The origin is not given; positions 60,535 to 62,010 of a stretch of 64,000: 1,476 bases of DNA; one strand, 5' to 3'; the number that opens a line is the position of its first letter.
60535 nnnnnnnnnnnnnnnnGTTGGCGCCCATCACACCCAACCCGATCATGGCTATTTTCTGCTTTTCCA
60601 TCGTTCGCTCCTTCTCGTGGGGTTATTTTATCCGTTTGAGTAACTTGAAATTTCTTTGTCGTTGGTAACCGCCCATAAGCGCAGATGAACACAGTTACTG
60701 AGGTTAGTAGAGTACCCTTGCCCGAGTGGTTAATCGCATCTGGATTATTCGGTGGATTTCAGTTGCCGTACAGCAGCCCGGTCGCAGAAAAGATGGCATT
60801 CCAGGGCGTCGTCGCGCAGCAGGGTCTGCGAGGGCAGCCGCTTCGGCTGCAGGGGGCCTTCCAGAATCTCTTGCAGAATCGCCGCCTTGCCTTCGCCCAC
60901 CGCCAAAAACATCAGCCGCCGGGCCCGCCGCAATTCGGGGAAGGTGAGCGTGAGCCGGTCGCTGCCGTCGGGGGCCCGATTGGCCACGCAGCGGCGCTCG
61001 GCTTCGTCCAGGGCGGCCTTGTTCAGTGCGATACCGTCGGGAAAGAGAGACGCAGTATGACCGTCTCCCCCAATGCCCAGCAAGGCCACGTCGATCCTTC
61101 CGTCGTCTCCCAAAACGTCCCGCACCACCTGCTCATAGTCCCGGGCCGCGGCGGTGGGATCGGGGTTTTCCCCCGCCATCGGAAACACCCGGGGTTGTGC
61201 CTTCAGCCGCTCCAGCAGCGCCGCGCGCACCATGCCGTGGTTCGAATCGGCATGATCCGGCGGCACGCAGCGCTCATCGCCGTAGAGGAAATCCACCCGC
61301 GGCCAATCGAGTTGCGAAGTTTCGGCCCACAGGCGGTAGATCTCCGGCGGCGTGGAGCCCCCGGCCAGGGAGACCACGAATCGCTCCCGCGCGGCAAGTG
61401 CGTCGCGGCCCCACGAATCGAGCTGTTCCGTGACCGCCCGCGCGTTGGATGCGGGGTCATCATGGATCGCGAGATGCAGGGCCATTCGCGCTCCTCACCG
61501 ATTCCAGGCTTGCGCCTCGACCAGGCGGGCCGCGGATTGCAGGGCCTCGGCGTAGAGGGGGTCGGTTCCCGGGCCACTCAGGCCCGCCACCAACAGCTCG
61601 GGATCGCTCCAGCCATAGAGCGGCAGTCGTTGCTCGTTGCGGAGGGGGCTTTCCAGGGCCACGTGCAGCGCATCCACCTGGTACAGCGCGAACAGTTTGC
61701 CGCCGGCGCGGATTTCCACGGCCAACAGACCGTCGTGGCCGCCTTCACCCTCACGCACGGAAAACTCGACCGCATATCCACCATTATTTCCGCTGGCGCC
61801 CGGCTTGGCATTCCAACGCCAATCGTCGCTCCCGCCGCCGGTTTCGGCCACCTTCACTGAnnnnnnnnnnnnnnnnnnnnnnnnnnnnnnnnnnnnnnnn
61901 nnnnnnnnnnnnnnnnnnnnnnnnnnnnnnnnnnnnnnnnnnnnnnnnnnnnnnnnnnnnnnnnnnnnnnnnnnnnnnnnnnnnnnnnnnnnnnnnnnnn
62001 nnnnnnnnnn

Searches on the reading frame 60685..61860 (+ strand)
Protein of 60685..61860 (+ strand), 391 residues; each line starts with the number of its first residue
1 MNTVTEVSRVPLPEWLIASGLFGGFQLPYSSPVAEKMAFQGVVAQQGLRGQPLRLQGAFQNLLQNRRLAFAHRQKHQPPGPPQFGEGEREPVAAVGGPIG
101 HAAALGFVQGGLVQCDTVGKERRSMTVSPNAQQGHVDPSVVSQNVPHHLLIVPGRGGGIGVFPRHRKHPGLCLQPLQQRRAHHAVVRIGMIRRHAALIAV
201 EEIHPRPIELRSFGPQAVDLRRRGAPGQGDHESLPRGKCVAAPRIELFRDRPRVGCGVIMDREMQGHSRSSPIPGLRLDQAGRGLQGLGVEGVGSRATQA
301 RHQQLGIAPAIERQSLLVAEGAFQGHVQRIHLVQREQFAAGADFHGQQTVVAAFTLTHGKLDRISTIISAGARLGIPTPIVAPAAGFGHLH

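Call 52: find_encoding_contigs(protein=window:60685-61860:+, flank=10000, max_places=3)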
Protein window:60685-61860:+ (391 aa): no gene with exactly this product is on record in the collection.
